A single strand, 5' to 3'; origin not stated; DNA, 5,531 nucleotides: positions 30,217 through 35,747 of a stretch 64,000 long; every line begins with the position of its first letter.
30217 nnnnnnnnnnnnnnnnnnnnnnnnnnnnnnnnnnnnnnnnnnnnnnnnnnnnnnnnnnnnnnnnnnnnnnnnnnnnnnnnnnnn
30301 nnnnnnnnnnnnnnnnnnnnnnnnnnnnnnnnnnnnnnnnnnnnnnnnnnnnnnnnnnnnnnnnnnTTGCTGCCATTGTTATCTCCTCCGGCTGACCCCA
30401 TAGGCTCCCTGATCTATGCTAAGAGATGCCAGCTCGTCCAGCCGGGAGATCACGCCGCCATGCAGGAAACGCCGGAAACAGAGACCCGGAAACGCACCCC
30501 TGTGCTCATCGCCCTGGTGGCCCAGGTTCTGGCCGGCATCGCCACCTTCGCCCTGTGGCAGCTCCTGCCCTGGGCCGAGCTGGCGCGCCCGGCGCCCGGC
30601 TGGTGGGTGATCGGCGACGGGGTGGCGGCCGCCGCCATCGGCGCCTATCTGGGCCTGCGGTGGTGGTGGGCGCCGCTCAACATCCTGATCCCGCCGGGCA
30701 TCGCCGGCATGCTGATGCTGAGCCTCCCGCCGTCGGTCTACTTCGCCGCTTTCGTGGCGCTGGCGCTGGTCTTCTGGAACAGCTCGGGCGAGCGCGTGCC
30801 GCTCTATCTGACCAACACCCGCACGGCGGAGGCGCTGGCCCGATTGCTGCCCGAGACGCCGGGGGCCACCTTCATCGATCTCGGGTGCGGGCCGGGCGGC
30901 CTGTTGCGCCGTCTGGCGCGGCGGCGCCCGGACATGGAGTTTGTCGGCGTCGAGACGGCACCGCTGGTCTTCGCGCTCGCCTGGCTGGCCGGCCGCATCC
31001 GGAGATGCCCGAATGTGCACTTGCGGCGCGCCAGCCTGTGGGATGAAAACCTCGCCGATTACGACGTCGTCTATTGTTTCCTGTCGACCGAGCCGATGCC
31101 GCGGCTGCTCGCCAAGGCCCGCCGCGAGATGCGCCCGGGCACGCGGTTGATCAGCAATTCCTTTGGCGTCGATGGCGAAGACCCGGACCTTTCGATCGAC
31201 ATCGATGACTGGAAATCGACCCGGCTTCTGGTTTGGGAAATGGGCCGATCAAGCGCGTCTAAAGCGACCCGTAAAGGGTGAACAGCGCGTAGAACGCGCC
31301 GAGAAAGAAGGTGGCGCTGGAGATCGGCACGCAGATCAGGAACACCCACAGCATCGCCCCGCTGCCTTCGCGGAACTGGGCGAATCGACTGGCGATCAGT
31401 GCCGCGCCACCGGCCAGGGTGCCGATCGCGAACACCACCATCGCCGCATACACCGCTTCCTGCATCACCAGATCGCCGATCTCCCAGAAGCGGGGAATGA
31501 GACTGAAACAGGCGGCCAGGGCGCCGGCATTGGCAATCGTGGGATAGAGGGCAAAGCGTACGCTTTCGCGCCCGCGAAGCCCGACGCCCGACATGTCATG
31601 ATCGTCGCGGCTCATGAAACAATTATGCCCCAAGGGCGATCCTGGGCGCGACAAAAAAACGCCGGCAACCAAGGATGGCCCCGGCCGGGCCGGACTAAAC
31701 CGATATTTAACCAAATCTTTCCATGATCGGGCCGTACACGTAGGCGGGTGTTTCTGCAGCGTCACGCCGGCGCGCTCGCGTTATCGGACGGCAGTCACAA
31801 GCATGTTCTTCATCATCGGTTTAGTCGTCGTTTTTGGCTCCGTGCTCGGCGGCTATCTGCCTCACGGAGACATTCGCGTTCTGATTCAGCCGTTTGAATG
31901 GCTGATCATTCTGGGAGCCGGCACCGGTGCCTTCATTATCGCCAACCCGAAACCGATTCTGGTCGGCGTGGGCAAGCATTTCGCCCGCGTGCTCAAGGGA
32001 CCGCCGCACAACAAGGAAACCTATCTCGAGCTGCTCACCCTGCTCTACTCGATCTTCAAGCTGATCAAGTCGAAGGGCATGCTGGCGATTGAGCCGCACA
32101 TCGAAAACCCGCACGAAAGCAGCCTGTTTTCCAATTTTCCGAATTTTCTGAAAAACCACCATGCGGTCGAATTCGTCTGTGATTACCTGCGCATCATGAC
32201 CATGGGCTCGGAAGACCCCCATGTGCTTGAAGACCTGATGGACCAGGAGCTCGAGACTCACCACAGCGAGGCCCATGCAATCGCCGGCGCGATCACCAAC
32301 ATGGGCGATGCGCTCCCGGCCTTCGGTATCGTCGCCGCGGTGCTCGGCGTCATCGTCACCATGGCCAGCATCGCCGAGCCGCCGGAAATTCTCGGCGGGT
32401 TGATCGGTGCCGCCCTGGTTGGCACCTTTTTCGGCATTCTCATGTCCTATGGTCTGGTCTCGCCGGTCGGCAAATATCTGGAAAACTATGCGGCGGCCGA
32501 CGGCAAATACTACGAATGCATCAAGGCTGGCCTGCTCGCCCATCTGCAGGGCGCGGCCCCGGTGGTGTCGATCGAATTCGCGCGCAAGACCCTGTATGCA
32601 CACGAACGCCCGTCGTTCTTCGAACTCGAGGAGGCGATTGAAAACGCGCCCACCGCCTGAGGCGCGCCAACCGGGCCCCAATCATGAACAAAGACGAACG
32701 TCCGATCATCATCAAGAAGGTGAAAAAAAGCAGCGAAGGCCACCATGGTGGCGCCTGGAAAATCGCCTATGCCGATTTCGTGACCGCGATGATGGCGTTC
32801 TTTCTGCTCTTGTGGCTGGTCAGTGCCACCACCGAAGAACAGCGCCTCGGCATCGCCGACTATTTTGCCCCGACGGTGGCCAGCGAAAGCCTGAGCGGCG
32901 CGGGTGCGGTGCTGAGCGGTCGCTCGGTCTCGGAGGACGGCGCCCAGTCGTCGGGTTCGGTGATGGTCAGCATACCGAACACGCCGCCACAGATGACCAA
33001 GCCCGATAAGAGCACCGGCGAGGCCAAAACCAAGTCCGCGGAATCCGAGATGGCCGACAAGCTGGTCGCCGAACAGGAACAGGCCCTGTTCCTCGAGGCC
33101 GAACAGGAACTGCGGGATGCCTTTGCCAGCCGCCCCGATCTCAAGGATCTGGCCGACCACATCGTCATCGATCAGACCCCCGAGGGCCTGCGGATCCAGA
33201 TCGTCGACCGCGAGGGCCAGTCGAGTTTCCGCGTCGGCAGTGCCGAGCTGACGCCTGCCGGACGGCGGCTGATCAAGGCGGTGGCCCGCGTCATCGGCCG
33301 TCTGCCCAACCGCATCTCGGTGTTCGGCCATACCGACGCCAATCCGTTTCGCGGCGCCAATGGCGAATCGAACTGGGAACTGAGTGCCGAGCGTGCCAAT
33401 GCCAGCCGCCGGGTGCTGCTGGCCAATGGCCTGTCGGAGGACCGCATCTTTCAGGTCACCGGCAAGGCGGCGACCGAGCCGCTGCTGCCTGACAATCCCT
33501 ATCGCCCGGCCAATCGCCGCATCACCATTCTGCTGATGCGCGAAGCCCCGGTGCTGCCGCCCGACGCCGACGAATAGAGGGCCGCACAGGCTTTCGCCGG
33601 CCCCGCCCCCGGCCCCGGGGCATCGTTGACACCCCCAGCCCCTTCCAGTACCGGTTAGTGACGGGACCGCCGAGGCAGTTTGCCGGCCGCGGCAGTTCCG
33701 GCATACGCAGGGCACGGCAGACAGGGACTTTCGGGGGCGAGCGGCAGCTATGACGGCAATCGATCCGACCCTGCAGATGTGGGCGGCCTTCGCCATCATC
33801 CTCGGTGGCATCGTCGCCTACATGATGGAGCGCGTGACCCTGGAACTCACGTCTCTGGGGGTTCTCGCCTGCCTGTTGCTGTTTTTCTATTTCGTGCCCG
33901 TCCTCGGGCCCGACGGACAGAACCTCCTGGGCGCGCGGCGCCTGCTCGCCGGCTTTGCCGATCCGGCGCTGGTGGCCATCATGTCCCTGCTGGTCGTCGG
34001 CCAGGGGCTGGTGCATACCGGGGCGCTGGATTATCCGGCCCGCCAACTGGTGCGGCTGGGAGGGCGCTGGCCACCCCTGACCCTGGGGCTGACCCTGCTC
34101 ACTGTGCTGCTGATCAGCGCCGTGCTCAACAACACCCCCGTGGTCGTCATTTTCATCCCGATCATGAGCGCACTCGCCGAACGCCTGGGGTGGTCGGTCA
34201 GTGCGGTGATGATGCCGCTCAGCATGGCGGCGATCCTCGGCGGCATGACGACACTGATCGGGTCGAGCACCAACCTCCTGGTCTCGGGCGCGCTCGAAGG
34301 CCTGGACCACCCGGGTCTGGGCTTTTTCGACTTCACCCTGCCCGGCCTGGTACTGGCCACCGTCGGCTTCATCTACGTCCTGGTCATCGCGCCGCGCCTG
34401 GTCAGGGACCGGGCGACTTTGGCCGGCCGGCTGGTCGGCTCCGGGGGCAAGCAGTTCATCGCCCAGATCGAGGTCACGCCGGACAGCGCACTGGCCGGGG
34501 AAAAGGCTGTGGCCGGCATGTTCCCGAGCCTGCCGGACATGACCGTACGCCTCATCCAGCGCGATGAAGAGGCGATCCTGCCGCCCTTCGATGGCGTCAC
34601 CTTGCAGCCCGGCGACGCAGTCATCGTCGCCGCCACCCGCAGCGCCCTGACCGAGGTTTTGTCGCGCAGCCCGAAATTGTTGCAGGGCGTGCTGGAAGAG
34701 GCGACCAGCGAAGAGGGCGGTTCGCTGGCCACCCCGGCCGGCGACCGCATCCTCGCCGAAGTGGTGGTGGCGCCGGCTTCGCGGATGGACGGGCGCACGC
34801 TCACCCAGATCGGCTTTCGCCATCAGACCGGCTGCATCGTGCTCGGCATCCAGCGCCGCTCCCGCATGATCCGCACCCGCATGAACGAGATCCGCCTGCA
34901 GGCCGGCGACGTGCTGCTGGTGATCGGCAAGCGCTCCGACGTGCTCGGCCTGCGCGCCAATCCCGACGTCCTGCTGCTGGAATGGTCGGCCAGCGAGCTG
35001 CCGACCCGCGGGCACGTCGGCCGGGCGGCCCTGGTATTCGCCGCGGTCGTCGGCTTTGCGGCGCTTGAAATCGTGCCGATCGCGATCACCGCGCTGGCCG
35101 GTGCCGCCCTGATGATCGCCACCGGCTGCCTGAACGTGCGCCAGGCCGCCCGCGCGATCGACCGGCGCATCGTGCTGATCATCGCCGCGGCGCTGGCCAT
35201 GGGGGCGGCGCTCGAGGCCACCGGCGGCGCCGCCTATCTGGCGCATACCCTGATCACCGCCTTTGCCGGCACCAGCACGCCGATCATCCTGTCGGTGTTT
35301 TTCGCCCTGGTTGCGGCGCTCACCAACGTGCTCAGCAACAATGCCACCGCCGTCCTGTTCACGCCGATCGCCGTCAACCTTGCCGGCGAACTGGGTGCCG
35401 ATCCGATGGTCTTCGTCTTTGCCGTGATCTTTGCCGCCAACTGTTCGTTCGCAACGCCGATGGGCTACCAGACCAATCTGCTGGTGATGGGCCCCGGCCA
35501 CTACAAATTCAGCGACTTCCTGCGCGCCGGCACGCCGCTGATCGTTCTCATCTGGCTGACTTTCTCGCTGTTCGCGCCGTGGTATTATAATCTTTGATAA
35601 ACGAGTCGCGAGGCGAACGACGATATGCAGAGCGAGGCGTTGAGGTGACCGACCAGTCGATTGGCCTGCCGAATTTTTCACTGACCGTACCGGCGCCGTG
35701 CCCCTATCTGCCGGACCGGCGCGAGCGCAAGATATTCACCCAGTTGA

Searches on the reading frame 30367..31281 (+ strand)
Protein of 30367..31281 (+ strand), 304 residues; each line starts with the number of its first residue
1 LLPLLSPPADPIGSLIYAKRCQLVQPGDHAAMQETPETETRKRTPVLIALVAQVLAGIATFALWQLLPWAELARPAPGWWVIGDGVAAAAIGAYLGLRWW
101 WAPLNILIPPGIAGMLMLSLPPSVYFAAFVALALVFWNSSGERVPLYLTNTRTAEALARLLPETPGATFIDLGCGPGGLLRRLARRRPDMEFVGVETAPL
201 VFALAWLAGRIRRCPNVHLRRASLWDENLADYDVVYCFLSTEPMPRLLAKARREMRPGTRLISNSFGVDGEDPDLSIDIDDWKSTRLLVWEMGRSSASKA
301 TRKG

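Call 43: search_protein_families(library=pfam, proteins=[window:30367-31281:+], max_evalue=0.00001)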
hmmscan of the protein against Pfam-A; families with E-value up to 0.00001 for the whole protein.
window:30367-31281:+ (304 aa): 4 families
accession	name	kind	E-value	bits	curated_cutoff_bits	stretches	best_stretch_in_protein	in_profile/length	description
PF13649.12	Methyltransf_25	-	1.5e-07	32.5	27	1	170-258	2-96/97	Methyltransferase domain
PF08242.18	Methyltransf_12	-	4.3e-07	31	30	1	170-260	1-97/98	Methyltransferase domain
PF13489.12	Methyltransf_23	-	7.2e-07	29.5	27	1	152-270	8-123/164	Methyltransferase domain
PF13847.12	Methyltransf_31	-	2.1e-06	27.9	27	1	165-270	3-116/145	Methyltransferase domain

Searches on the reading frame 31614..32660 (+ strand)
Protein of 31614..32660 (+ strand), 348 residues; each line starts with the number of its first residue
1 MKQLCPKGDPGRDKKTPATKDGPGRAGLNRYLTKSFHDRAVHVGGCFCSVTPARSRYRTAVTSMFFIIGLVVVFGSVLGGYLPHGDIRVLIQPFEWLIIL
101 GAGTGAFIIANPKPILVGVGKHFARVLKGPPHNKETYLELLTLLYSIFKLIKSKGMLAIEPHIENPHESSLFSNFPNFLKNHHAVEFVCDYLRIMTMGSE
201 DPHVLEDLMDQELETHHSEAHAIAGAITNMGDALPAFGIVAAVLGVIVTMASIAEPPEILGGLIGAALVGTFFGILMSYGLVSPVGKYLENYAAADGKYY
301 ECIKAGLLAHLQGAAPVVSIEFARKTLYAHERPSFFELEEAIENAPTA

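Call 43: search_protein_families(library=pfam, proteins=[window:31614-32660:+], max_evalue=0.00001)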
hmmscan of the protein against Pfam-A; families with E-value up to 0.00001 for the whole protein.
window:31614-32660:+ (348 aa): 2 families
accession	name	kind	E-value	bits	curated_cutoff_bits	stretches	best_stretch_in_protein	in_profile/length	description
PF20560.3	MotA_N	-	3.4e-27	95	27.3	1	67-155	1-91/91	Motility protein A N-terminal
PF01618.21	MotA_ExbB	-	2.9e-11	43.7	22.9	1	197-292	19-117/127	MotA/TolQ/ExbB proton channel family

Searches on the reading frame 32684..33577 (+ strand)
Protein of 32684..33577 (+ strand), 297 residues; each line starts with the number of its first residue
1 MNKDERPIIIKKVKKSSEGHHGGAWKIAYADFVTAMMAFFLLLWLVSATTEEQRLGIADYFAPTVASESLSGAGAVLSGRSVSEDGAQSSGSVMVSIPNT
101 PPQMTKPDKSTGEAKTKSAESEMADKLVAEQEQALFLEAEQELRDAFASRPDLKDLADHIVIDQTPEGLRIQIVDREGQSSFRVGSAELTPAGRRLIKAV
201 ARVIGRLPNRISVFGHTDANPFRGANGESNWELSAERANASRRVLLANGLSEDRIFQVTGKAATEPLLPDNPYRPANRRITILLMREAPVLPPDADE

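Call 43: search_protein_families(library=pfam, proteins=[window:32684-33577:+], max_evalue=0.00001)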
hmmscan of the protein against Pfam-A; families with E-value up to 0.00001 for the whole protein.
window:32684-33577:+ (297 aa): 2 families
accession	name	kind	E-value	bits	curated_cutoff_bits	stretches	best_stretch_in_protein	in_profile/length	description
PF13677.11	MotB_plug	-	1.4e-19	69.8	24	1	11-62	2-55/58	Membrane MotB of proton-channel complex MotA/MotB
PF00691.25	OmpA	-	8.9e-15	55.3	27.2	1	182-270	2-88/98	OmpA family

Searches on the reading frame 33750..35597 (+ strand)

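Call 43: search_protein_families(library=pfam, proteins=[window:33750-35597:+], max_evalue=0.00001)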
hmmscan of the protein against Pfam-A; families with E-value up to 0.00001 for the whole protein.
window:33750-35597:+ (615 aa): 3 families
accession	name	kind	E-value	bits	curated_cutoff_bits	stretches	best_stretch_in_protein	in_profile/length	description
PF03600.22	CitMHS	-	5.2e-68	230.1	31.9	2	21-559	1-335/336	Citrate transporter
PF02080.26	TrkA_C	-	2.5e-25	88.6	27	2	335-402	1-67/71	TrkA-C domain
PF06808.19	DctM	-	7.4e-06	25.5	23.8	0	472-570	273-369/413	Tripartite ATP-independent periplasmic transporter, DctM component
